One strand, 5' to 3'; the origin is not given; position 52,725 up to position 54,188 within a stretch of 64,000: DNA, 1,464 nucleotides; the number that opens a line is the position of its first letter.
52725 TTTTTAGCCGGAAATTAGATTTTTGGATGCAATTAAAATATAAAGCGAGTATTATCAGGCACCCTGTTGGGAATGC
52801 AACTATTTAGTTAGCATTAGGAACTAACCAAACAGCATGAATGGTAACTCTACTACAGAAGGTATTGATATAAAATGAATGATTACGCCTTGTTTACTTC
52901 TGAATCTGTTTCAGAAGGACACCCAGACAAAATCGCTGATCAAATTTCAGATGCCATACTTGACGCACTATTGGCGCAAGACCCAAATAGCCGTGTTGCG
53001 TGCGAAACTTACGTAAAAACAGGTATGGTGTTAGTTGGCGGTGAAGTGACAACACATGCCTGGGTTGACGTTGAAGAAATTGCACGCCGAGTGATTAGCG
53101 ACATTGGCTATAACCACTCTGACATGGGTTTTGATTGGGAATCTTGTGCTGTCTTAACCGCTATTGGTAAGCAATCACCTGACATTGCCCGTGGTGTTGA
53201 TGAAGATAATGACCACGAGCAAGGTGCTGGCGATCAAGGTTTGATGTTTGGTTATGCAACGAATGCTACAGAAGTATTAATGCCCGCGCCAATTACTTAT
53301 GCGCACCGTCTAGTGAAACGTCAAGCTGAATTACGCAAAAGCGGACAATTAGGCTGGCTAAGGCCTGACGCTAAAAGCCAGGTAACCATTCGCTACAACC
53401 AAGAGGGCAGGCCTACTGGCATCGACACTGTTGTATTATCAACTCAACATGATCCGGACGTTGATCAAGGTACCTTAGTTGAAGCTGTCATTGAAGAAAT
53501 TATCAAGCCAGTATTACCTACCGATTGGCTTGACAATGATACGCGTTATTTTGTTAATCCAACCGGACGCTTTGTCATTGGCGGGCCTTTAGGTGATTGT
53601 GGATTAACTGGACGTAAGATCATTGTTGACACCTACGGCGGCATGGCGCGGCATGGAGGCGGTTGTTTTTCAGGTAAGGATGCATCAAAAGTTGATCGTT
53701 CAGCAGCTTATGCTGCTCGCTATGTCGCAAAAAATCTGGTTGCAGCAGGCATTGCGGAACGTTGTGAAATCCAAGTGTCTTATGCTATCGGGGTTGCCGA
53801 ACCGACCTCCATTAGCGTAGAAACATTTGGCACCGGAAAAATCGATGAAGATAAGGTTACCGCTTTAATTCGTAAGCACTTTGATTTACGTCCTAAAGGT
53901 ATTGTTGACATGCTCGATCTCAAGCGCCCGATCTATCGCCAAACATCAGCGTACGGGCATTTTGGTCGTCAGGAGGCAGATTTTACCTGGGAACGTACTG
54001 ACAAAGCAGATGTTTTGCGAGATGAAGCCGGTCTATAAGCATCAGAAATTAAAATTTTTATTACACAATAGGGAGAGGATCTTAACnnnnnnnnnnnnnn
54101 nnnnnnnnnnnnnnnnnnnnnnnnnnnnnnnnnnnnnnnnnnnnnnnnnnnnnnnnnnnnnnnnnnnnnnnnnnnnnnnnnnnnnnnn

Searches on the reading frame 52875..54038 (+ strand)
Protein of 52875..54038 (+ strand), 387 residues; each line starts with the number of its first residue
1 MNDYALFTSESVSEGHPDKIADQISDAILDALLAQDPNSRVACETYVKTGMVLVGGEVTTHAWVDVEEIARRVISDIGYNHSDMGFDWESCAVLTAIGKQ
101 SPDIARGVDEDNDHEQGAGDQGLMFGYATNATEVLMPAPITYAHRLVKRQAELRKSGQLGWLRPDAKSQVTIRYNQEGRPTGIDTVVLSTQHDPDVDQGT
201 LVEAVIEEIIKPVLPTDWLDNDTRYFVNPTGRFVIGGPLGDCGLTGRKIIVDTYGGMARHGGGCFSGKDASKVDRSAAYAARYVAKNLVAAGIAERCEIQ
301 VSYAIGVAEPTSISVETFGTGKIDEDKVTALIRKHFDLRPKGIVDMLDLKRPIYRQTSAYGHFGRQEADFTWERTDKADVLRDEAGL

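Call 44: list_cluster_members(proteins=[window:52875-54038:+, window:54087-55409:+, window:55455-56384:+, window:57340-58296:-, window:59210-59977:-, window:61092-62597:+])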
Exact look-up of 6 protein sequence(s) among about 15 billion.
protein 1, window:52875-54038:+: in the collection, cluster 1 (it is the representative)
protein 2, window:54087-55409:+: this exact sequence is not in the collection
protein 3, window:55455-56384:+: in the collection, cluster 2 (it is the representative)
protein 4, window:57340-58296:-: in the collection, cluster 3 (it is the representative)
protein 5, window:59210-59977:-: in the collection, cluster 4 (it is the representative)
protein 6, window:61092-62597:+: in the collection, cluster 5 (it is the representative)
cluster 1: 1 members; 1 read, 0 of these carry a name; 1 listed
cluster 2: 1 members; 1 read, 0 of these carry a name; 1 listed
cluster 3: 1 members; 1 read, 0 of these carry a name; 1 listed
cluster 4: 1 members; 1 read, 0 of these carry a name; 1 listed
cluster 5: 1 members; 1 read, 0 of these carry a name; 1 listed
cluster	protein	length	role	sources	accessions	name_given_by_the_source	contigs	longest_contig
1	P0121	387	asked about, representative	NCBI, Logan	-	-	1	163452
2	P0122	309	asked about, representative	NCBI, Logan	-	-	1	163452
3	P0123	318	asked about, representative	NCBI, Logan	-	-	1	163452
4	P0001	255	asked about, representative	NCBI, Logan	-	-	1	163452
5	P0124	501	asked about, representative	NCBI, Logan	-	-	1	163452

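Call 45: find_homologous_proteins(query=window:52875-54038:+, max_evalue=1e-100)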
Query window:52875-54038:+ (387 aa): 8000 proteins with E <= 1e-100 among 8000 candidates; the best 120 are listed.
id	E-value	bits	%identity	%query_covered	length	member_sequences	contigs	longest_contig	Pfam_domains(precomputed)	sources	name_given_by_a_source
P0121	6.6e-261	883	100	100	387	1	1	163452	PF00438.26,PF02772.22,PF02773.22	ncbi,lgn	-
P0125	1.1e-209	714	-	-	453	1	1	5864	PF00438.26,PF02772.22,PF02773.22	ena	-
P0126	1.7e-209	714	79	99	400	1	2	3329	PF00438.26,PF02772.22,PF02773.22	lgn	-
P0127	4.4e-208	709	78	100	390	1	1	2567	PF00438.26,PF02772.22,PF02773.22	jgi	jgi:S-adenosylmethionine synthetase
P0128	6.6e-208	708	79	99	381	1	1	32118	PF00438.26,PF02772.22,PF02773.22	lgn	-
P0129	2.3e-207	707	79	100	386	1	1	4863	PF00438.26,PF02772.22,PF02773.22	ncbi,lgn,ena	-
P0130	2.7e-207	706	78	99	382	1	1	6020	PF00438.26,PF02772.22,PF02773.22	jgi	-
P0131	5.2e-207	705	78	100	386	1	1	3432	PF00438.26,PF02772.22,PF02773.22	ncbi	-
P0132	8.1e-207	705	79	99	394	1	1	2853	PF00438.26,PF02772.22,PF02773.22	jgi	-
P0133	8.6e-207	705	78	100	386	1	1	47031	PF00438.26,PF02772.22,PF02773.22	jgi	-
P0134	4.7e-206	702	78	100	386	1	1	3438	PF00438.26,PF02772.22,PF02773.22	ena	-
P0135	5.5e-206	702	78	99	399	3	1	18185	PF00438.26,PF02772.22,PF02773.22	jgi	jgi:S-adenosylmethionine synthetase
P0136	5.6e-206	702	78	100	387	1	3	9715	PF00438.26,PF02772.22,PF02773.22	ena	-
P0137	8.2e-206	701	77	100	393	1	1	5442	PF00438.26,PF02772.22,PF02773.22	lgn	-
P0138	8.5e-206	701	78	100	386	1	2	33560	PF00438.26,PF02772.22,PF02773.22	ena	-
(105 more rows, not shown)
